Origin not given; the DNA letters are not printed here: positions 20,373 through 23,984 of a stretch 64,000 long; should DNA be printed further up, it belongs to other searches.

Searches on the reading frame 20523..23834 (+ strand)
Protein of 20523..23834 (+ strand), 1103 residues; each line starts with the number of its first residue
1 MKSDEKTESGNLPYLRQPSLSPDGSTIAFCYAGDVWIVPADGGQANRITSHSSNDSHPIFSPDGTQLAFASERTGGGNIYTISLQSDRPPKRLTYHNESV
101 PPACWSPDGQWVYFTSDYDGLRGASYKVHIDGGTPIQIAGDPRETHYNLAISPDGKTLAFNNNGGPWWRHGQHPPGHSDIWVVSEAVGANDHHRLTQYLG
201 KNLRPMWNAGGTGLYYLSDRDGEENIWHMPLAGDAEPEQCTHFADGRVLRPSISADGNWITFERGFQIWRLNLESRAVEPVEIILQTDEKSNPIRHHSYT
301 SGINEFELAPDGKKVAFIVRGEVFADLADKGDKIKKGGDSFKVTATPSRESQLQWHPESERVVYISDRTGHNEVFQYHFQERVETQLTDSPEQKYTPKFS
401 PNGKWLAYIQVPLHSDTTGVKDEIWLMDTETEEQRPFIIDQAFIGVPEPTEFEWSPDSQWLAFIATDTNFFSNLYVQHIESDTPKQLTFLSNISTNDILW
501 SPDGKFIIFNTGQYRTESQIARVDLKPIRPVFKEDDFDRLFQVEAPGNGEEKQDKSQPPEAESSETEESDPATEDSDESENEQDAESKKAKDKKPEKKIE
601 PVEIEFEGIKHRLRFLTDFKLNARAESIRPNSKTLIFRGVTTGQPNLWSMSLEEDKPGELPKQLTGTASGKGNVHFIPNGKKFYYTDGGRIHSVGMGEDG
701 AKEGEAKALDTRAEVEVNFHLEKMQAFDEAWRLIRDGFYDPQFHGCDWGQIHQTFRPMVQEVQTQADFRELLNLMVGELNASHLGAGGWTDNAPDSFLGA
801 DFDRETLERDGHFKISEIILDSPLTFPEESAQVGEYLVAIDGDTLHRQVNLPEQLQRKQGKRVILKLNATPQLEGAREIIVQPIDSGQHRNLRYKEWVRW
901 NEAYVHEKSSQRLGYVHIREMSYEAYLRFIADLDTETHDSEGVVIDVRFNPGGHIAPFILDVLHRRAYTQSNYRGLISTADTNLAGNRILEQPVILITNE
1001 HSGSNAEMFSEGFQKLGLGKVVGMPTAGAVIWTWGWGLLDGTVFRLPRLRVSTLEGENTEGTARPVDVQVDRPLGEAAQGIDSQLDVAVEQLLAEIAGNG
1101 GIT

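Call 10: search_protein_families(library=ncbifam, proteins=[window:20523-23834:+])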
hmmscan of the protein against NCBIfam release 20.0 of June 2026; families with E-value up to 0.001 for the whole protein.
window:20523-23834:+ (1103 aa): 11 families
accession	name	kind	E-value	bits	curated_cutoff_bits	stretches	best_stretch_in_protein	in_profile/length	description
TIGR02800.1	propeller_TolB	equivalog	4.5e-52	177.4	343.15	5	18-98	240-323/418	Tol-Pal system beta propeller repeat protein TolB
NF002183.0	PRK01029.1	equivalog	7.8e-29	100.9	405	3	53-122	281-351/429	Tol-Pal system protein TolB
NF033523.0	lasso_peptidase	equivalog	7.6e-26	91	400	1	400-593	27-233/638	Atxe2 family lasso peptide isopeptidase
NF053518.1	DipepPtdsDpp5Prph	equivalog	1.7e-23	83.1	900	3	302-411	13-125/655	dipeptidyl-peptidase Dpp5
NF003124.0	PRK04043.1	equivalog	1.7e-09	37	428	0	24-99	244-322/419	Tol-Pal system protein TolB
NF045589.1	Cterm_S41_CtpB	exception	3e-08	32.7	633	1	725-1029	40-339/416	carboxyl-terminal processing protease CtpB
TIGR00225.1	prc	subfamily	3.8e-08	32.8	218.6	1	904-1028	142-272/335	C-terminal processing peptidase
NF045590.1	Cterm_S41_CtpC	exception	2.9e-07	29.6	665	1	903-1029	208-337/418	carboxyl-terminal processing protease CtpC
NF045588.1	Cterm_S41_CtpA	exception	4.9e-07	29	625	0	907-1028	210-334/401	carboxyl-terminal processing protease CtpA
NF045591.1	Cterm_S41_CtpZ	exception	4e-05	22.5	525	1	728-1028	36-332/403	carboxyl-terminal processing protease CtpZ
NF052230.1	T9SS_PorE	exception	9.7e-05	20.8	600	0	105-124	286-305/648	PorE family type IX secretion system protein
